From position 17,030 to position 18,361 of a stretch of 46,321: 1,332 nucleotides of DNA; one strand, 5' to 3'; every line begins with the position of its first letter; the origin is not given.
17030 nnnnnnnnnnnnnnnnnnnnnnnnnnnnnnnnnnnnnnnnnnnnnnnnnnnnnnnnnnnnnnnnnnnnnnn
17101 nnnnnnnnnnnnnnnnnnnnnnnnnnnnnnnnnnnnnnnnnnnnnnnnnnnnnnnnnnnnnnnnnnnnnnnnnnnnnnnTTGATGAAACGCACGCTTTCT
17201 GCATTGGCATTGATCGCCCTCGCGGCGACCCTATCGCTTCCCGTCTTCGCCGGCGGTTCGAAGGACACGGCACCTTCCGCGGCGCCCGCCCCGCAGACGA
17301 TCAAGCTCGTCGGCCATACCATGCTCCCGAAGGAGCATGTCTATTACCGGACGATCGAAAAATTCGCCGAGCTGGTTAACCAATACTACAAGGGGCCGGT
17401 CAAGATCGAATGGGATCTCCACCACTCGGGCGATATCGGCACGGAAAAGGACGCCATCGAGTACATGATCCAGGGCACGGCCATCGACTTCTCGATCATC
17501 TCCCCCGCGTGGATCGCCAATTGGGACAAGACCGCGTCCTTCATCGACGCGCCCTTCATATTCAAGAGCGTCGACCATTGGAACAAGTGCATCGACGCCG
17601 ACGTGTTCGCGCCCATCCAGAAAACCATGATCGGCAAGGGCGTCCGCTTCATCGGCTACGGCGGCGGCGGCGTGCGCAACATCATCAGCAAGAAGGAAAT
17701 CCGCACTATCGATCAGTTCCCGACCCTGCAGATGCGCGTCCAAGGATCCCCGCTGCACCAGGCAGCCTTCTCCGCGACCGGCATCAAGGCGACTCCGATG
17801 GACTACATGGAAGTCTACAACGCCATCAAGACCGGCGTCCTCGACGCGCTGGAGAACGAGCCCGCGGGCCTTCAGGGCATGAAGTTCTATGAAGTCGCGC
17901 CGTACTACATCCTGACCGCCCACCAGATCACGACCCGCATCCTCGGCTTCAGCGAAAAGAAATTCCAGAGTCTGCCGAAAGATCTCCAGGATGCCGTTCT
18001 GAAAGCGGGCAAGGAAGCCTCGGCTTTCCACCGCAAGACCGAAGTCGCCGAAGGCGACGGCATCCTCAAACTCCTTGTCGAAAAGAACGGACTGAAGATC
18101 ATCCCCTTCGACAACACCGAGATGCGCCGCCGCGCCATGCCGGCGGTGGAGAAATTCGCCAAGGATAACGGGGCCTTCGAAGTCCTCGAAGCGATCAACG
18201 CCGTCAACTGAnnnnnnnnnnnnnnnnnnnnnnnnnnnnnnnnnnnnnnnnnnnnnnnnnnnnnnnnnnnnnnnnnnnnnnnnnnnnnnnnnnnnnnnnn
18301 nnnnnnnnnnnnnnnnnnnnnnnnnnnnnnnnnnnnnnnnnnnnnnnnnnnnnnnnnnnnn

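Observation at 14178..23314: TRAP-linked CoA-transferase / crotonase / shikimate-dehydrogenase-family cluster with a divergent LacI, MaoC dehydratase and aminotransferase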

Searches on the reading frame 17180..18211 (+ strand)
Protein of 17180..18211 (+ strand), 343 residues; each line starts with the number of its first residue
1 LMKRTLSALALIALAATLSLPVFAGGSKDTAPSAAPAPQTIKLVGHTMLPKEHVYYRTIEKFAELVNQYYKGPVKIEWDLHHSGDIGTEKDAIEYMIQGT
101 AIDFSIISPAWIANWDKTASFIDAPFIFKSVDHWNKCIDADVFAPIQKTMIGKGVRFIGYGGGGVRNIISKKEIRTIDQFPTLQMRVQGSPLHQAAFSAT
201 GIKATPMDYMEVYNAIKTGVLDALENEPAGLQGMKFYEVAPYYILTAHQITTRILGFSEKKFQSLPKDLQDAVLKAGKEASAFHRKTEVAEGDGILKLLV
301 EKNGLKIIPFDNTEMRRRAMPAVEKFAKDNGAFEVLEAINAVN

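Call 5: search_protein_families(library=pfam, proteins=[window:17180-18211:+])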
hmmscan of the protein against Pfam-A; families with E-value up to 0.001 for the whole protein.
window:17180-18211:+ (343 aa): 1 family
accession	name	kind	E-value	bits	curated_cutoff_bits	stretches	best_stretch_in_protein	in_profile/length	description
PF03480.18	DctP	-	5.7e-57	193.7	23.4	1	46-328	3-285/286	Bacterial extracellular solute-binding protein, family 7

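Call 6: search_protein_families(library=ncbifam, proteins=[window:17180-18211:+])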
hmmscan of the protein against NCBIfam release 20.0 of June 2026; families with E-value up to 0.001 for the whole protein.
window:17180-18211:+ (343 aa): 2 families
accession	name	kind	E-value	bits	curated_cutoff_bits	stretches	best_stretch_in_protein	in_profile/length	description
NF037995.1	TRAP_S1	subfamily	9.2e-47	159.6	50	1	47-314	4-267/271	TRAP transporter substrate-binding protein DctP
TIGR00787.1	dctP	subfamily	7.4e-41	140.3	175.05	1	50-293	6-247/257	DctP family TRAP transporter solute-binding subunit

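Call 11: search_solved_structures(query=window:17180-18211:+, max_evalue=1e-10)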
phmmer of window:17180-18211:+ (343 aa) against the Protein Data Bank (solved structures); distinct sequences matched with E-value up to 1e-10: 72 (the best 60 are shown).
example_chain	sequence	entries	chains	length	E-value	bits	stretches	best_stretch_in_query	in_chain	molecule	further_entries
4nx1_A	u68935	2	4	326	4.2e-70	239.6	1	43-341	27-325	C4-dicarboxylate transport system substrate-binding protein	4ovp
4pf8_A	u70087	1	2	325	3.4e-34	121.6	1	58-330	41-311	TRAP-T family transporter, DctP (Periplasmic binding) subunit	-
4p47_A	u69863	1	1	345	5.1e-34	121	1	30-336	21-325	TRAP dicarboxylate transporter, DctP subunit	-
4mhf_A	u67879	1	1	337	2.5e-30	108.9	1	62-328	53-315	TRAP dicarboxylate transporter, DctP subunit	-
4mij_A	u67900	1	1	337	2.5e-30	108.9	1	62-328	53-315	TRAP dicarboxylate transporter, DctP subunit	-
9bh3_A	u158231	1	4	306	3.3e-29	105.2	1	56-343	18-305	DctP family TRAP transporter solute-binding subunit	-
9bhf_A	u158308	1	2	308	3.4e-29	105.1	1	56-343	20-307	DctP family TRAP transporter solute-binding subunit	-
7bbr_A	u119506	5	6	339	5.6e-29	104.4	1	58-329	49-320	Putative TRAP transporter solute receptor DctP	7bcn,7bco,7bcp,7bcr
4n8y_A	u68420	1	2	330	6.7e-29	104.2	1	80-334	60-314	Putative TRAP-type C4-dicarboxylate transport system, binding periplasmic protein (DctP su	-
4n15_A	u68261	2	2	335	3.2e-28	101.9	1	84-331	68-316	TRAP dicarboxylate transporter, DctP subunit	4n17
4ln5_A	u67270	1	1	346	3.5e-28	101.8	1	84-331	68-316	TRAP dicarboxylate transporter, DctP subunit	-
4p1l_A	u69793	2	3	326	4.6e-28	101.4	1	50-335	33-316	TRAP dicarboxylate transporter, DctP subunit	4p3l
2wyk_A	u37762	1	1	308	1.7e-27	99.5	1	56-342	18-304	SIALIC ACID-BINDING PERIPLASMIC PROTEIN SIAP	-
2v4c_A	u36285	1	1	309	1.8e-27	99.5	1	56-342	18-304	SIALIC ACID-BINDING PERIPLASMIC PROTEIN SIAP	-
3b50_A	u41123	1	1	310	1.8e-27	99.5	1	56-342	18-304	Sialic acid-binding periplasmic protein siaP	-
9dsy_A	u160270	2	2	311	4.1e-20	75.3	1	62-341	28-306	C4-dicarboxylate-binding periplasmic protein DctP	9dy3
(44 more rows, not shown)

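Call 72: find_homologous_proteins(query=window:17180-18208:+, max_evalue=1e-60)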
Query window:17180-18208:+ (343 aa): 4370 proteins with E <= 1e-60 among 8000 candidates; the best 120 are listed.
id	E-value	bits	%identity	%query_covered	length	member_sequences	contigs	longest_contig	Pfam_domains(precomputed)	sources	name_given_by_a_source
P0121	2.9e-226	768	100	100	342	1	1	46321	PF03480.19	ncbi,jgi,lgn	-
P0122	1.9e-198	676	85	100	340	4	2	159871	PF03480.19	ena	-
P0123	5.7e-197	671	87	100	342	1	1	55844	PF03480.19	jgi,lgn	-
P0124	7.7e-186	635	87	88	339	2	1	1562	PF03480.19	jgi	-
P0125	5.6e-182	622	80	100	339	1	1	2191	PF03480.19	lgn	-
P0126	9.1e-176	602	75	100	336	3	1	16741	PF03480.19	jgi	jgi:TRAP-type transport system periplasmic protein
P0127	1.0e-175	602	76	100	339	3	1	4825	PF03480.19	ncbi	-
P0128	5.6e-173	593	74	100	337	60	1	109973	PF03480.19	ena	-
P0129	7.8e-173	592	79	89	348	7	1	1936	PF03480.19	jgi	jgi:TRAP-type C4-dicarboxylate transport system substrate-binding protein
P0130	9.2e-173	592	75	100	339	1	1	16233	PF03480.19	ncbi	-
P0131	3.8e-171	587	74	99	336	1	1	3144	PF03480.19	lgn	-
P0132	4.7e-171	586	80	89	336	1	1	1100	PF03480.19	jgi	jgi:TRAP-type C4-dicarboxylate transport system substrate-binding protein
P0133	4.9e-171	586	75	99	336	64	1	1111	PF03480.19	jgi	jgi:TRAP-type C4-dicarboxylate transport system substrate-binding protein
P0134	2.0e-170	584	74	99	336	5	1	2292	PF03480.19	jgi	-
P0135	2.2e-169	581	73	100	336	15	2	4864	PF03480.19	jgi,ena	-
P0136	2.4e-169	581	73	100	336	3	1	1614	PF03480.19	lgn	-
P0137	3.7e-169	580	74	99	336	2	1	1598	PF03480.19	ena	-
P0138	2.6e-168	577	79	96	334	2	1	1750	PF03480.19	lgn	-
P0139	3.4e-167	574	78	91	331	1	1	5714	PF03480.19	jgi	jgi:TRAP-type C4-dicarboxylate transport system substrate-binding protein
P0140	4.8e-166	570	77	90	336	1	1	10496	PF03480.19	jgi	-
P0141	1.3e-158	545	70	100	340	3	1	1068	PF03480.19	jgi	jgi:TRAP-type C4-dicarboxylate transport system substrate-binding protein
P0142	1.1e-154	532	74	94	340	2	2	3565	PF03480.19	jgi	-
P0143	1.7e-152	525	67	100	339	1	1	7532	PF03480.19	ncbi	-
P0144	2.2e-151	522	68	100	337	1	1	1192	PF03480.19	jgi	-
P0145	7.2e-151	520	70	100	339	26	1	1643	PF03480.19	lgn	-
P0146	1.3e-150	519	70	94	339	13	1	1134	PF03480.19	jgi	-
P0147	4.2e-149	514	69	94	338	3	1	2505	PF03480.19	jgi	-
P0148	1.8e-142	492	67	89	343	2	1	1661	PF03480.19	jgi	jgi:TRAP-type C4-dicarboxylate transport system substrate-binding protein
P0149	5.2e-142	491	66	89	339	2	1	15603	PF03480.19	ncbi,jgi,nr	ncbi:MAG: TRAP transporter substrate-binding protein [Spirochaetales bacterium]|jgi:TRAP-type C4-dic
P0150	7.2e-142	490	71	86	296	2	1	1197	PF03480.19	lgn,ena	-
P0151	4.5e-140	484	64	100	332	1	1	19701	PF03480.19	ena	-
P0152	1.2e-139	483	68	90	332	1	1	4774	PF03480.19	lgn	-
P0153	2.4e-139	482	64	100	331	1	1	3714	PF03480.19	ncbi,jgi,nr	ncbi:MAG: TRAP transporter substrate-binding protein [Planctomycetota bacterium]|jgi:TRAP-type C4-di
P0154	2.9e-139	482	63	100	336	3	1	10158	PF03480.19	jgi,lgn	-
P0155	5.4e-139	481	68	91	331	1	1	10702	PF03480.19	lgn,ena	-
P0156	7.2e-138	477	64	99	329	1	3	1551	PF03480.19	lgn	-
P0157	1.9e-137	476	66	90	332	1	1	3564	PF03480.19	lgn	-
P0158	2.0e-136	472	61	100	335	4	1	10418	PF03480.19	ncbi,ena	-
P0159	5.9e-136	471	63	99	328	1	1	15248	PF03480.19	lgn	-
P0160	7.0e-136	471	66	88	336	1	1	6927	PF03480.19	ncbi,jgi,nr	ncbi:MAG: TRAP transporter substrate-binding protein [Spirochaetales bacterium]|jgi:TRAP-type C4-dic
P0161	1.3e-135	470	69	89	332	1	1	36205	PF03480.19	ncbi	-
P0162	2.3e-135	469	62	100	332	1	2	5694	PF03480.19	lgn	-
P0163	2.5e-135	469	65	93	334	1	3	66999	PF03480.19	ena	-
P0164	5.2e-135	468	65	88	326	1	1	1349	PF03480.19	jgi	jgi:TRAP-type C4-dicarboxylate transport system substrate-binding protein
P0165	6.6e-135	467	66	89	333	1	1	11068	PF03480.19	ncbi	-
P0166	1.3e-134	466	61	97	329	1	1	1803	PF03480.19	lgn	-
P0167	3.9e-134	465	58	100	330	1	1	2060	PF03480.19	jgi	jgi:TRAP-type C4-dicarboxylate transport system substrate-binding protein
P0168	5.2e-134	464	63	89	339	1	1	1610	PF03480.19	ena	-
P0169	8.8e-134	464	59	99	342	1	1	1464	PF03480.19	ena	-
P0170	1.1e-133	463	62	91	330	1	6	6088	PF03480.19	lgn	-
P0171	2.3e-133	462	62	96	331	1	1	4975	PF03480.19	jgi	jgi:TRAP-type C4-dicarboxylate transport system substrate-binding protein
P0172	3.6e-133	462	62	100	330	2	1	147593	PF03480.19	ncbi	-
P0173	5.5e-133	461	64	90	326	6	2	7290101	PF03480.19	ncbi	-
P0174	1.4e-132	460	63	100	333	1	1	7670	PF03480.19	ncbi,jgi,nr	ncbi:MAG: TRAP transporter substrate-binding protein [Planctomycetota bacterium]|jgi:TRAP-type C4-di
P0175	3.2e-132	459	61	100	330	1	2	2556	PF03480.19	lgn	-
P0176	4.5e-132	458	60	100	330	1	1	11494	PF03480.19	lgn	-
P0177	1.2e-131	457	61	95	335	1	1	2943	PF03480.19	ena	-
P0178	1.9e-131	456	59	99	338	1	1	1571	PF03480.19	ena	-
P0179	2.9e-131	455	61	100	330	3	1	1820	PF03480.19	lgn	-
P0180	6.3e-131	454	58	100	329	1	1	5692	PF03480.19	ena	-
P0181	1.5e-130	453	79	72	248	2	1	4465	PF03480.19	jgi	jgi:TRAP-type transport system periplasmic protein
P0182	9.8e-130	450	63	92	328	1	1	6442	PF03480.19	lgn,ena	-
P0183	3.4e-129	449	56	100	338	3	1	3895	PF03480.19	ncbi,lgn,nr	ncbi:MAG: TRAP transporter substrate-binding protein [Spirochaetales bacterium]|nr:TRAP transporter 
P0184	2.0e-128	446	61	88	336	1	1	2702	PF03480.19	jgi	-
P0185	3.0e-128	446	63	90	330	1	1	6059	PF03480.19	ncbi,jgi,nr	ncbi:MAG: TRAP transporter substrate-binding protein [Planctomycetota bacterium]|jgi:TRAP-type C4-di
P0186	8.1e-128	444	58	95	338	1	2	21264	PF03480.19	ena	-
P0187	1.2e-126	440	59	94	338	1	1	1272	PF03480.19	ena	-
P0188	1.7e-126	440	58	100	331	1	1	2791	PF03480.19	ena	-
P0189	1.9e-126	440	63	87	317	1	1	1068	PF03480.19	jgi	jgi:TRAP-type C4-dicarboxylate transport system substrate-binding protein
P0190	1.7e-125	436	56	99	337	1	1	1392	PF03480.19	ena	-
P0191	1.4e-124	433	54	100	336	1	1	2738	PF03480.19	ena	-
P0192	3.5e-124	432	55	99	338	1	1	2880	PF03480.19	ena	-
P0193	3.6e-123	429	55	100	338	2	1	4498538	PF03480.19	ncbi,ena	-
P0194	6.9e-123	428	57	96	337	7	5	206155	PF03480.19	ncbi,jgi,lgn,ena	-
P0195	6.9e-123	428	57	94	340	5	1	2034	PF03480.19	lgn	-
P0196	4.6e-122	425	57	100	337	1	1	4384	PF03480.19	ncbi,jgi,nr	ncbi:MAG: TRAP transporter substrate-binding protein [Spirochaetales bacterium]|jgi:TRAP-type C4-dic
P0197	4.9e-122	425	55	100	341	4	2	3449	PF03480.19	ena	-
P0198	3.3e-121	422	60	92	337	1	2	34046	PF03480.19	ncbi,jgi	jgi:TRAP-type transport system periplasmic protein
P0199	8.8e-120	418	57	99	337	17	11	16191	PF03480.19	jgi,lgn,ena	-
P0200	1.2e-119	417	55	94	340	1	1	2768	PF03480.19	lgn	-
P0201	2.5e-119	416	60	90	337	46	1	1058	PF03480.19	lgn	-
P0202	4.0e-119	416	56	88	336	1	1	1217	PF03480.19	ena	-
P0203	1.0e-118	414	57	89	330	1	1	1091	PF03480.19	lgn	-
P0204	2.0e-118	413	60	90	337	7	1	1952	PF03480.19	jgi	jgi:TRAP-type transport system periplasmic protein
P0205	2.8e-118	413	59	92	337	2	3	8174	PF03480.19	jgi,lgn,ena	-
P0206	3.7e-118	412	54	99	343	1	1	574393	PF03480.19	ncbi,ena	-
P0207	1.0e-117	411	60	90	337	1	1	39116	PF03480.19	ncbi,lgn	-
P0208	3.1e-117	409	53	95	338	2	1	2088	PF03480.19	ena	-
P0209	1.7e-116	407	52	100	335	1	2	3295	PF03480.19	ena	-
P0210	3.7e-115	403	74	71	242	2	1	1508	PF03480.19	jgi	jgi:TRAP-type C4-dicarboxylate transport system substrate-binding protein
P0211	9.4e-115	401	51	100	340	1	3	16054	PF03480.19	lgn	-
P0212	1.0e-114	401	57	88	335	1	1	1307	PF03480.19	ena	-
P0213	1.0e-114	401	55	94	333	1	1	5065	PF03480.19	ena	-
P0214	1.1e-113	398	54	99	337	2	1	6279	PF03480.19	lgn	-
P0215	3.6e-113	396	52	100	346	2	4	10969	PF03480.19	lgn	-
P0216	1.2e-111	391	55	89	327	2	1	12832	PF03480.19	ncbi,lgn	-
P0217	2.9e-111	390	54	97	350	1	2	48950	PF03480.19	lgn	-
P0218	5.2e-111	389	51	99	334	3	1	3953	PF03480.19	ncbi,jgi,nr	ncbi:MAG: TRAP transporter substrate-binding protein [Treponema sp.]|nr:TRAP transporter substrate-b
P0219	9.5e-110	385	55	88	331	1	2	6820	PF03480.19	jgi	-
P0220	2.7e-109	383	52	94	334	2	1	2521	PF03480.19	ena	-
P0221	2.8e-109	383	52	100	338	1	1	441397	PF03480.19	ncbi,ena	-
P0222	3.9e-109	383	56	99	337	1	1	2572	PF03480.19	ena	-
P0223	6.1e-109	382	52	94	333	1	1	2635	PF03480.19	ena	-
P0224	8.8e-108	378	52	100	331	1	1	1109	PF03480.19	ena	-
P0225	9.7e-108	378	53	94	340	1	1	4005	PF03480.19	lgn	-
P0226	4.4e-107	376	50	99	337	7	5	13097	PF03480.19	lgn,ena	-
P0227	4.5e-107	376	50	100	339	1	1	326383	PF03480.19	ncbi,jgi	-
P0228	5.9e-106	372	52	92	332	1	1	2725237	PF03480.19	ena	-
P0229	2.2e-105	370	51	100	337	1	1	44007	PF03480.19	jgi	jgi:TRAP-type C4-dicarboxylate transport system substrate-binding protein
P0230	3.3e-105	370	52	96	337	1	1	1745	PF03480.19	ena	-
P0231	4.8e-105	369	48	99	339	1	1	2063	PF03480.19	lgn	-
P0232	5.0e-105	369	51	97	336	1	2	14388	PF03480.19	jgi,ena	-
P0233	7.5e-105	369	53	99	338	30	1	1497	PF03480.19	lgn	-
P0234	1.0e-104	368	53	90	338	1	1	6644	PF03480.19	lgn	-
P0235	1.7e-104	367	50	100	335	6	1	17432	PF03480.19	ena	-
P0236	1.9e-104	367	49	100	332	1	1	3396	PF03480.19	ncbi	-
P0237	2.1e-104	367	48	100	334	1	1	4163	PF03480.19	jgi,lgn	jgi:TRAP-type C4-dicarboxylate transport system substrate-binding protein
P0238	3.3e-104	367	59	77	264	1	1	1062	PF03480.19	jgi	jgi:TRAP-type C4-dicarboxylate transport system substrate-binding protein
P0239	5.5e-104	366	53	92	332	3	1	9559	PF03480.19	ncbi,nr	ncbi:MAG: TRAP transporter substrate-binding protein [bacterium]|nr:TRAP transporter substrate-bindi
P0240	3.9e-103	363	50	94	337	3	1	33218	PF03480.19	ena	-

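Call 73: find_encoding_contigs(protein=P0173, flank=10000, max_places=2)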
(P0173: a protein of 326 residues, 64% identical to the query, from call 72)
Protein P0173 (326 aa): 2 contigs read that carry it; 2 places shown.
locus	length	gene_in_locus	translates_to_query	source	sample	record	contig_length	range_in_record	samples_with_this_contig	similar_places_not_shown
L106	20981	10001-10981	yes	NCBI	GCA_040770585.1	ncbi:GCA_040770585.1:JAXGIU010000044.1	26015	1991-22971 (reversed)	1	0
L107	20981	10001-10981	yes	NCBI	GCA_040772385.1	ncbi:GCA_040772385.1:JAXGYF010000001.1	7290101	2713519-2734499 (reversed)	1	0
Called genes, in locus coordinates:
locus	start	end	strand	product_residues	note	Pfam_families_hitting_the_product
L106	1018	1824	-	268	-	PF16697:Yop-YscD_cpl, PF00498:FHA, PF00069:Pkinase, PF07714:PK_Tyr_Ser-Thr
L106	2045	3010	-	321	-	-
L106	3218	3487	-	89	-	PF23381:Beta-prop_IFT122_1st, PF24105:Beta-prop_CAF1B_HIR1, PF24814:WD40_Prp19, PF24817:WD40_WDHD1_1st, PF25172:Beta-prop_WDR3_2nd, PF25173:Beta-prop_WDR3_1st, PF25174:Beta-prop_THOC3, PF25175:Beta-prop_WDR5, +9 more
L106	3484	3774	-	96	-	PF24105:Beta-prop_CAF1B_HIR1, PF24796:WDR55, PF24807:WD40_CDC20-Fz, PF24814:WD40_Prp19, PF24817:WD40_WDHD1_1st, PF25172:Beta-prop_WDR3_2nd, PF25173:Beta-prop_WDR3_1st, PF25174:Beta-prop_THOC3, +20 more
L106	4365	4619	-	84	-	PF00400:WD40 (faint), PF23381:Beta-prop_IFT122_1st, PF25173:Beta-prop_WDR3_1st (weak)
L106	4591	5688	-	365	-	PF07719:TPR_2 (weak), PF25175:Beta-prop_WDR5, PF25391:WD40_Gbeta, PF25173:Beta-prop_WDR3_1st, PF24814:WD40_Prp19, PF25172:Beta-prop_WDR3_2nd, PF25174:Beta-prop_THOC3, PF23381:Beta-prop_IFT122_1st, +12 more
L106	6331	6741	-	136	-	-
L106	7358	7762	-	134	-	-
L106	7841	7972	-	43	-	-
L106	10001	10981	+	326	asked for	PF03480:DctP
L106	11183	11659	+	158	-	PF04290:DctQ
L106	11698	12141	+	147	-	PF06808:DctM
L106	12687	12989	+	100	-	PF06808:DctM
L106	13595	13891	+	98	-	-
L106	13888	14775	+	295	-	PF01144:CoA_trans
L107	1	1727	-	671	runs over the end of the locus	PF16697:Yop-YscD_cpl (weak), PF00498:FHA, PF00069:Pkinase, PF07714:PK_Tyr_Ser-Thr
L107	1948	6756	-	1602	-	PF00069:Pkinase, PF07714:PK_Tyr_Ser-Thr, PF25174:Beta-prop_THOC3, PF24796:WDR55, PF24807:WD40_CDC20-Fz, PF24817:WD40_WDHD1_1st, PF25168:Beta-prop_WDR36-Utp21_2nd, PF25173:Beta-prop_WDR3_1st, +165 more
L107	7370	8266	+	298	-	PF00892:EamA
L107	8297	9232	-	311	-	-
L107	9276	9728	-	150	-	PF01575:MaoC_dehydratas, PF13452:FAS1_DH_region (weak)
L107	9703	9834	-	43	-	-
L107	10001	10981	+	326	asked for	PF03480:DctP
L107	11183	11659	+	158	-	PF04290:DctQ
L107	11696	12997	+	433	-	PF06808:DctM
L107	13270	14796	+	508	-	PF01144:CoA_trans, PF16957:Mal_decarbox_Al (faint), PF01144:CoA_trans (weak)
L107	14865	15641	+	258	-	PF00378:ECH_1, PF16113:ECH_2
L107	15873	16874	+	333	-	PF02733:Dak1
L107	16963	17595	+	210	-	PF02734:Dak2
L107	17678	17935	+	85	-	PF13711:DUF4160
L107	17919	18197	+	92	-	PF10387:DUF2442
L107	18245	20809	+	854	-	PF03610:EIIA-man, PF00381:PTS-HPr, PF05524:PEP-utilisers_N, PF00391:PEP-utilizers, PF02896:PEP-utilizers_C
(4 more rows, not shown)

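Call 74: find_encoding_contigs(protein=P0128, flank=10000, max_places=2)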
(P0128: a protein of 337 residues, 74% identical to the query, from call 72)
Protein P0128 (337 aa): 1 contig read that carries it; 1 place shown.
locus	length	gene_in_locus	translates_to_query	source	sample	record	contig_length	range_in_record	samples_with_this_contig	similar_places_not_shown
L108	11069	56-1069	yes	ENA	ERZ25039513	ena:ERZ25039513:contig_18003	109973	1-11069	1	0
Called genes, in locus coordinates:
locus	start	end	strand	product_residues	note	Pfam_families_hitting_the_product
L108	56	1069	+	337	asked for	PF03480:DctP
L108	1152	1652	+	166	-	PF04290:DctQ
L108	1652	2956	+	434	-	PF06808:DctM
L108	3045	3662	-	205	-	PF09335:VTT_dom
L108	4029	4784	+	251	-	-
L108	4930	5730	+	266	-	PF03447:NAD_binding_3, PF01958:Asp_DH_C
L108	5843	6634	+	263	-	PF02633:Creatininase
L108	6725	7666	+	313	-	PF11716:MDMPI_N (faint), PF12867:DinB_2, PF04978:MST, PF12867:DinB_2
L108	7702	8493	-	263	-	PF01557:FAA_hydrolase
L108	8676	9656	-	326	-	PF00072:Response_reg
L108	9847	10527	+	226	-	PF03264:Cytochrom_NNT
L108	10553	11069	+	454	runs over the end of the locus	PF14522:Cytochrome_C7 (faint), PF14537:Cytochrom_c3_2 (weak)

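Call 78: find_encoding_contigs(protein=P0172, flank=10000, max_places=2)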
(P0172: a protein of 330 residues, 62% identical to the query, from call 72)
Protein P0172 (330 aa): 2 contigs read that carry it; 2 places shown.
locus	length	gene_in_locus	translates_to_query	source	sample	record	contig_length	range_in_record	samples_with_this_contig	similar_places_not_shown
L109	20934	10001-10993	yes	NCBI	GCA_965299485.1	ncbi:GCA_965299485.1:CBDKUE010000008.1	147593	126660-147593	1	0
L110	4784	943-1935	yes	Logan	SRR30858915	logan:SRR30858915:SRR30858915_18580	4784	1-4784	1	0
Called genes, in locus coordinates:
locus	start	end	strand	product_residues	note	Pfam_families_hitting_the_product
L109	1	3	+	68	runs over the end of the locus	-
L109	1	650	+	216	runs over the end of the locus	PF03458:Gly_transporter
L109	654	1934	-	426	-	PF06808:DctM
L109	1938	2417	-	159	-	PF04290:DctQ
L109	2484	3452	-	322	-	PF03480:DctP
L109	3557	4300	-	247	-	PF00392:GntR, PF14502:HTH_41 (weak), PF07729:FCD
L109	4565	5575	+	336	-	PF08240:ADH_N, PF16912:Glu_dehyd_C, PF00107:ADH_zinc_N, PF13602:ADH_zinc_N_2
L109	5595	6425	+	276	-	PF01261:AP_endonuc_2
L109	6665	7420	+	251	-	PF00392:GntR, PF07729:FCD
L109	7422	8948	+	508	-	PF01144:CoA_trans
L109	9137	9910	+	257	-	PF00378:ECH_1, PF16113:ECH_2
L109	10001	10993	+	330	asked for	PF03480:DctP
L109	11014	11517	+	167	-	PF04290:DctQ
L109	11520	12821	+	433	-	PF06808:DctM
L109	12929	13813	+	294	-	PF08501:Shikimate_dh_N, PF18317:SDH_C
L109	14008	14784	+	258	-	PF00106:adh_short, PF08659:KR, PF13561:adh_short_C2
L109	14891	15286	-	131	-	PF09719:C_GCAxxG_C_C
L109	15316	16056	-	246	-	PF08220:HTH_DeoR, PF25212:HVO_A0114 (faint), PF00455:DeoRC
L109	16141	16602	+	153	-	PF00583:Acetyltransf_1, PF13673:Acetyltransf_10, PF13508:Acetyltransf_7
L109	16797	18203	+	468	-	PF00479:G6PD_N, PF02781:G6PD_C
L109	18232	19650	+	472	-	PF03446:NAD_binding_2, PF00393:6PGD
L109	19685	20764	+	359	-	PF10282:Lactonase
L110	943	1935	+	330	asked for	PF03480:DctP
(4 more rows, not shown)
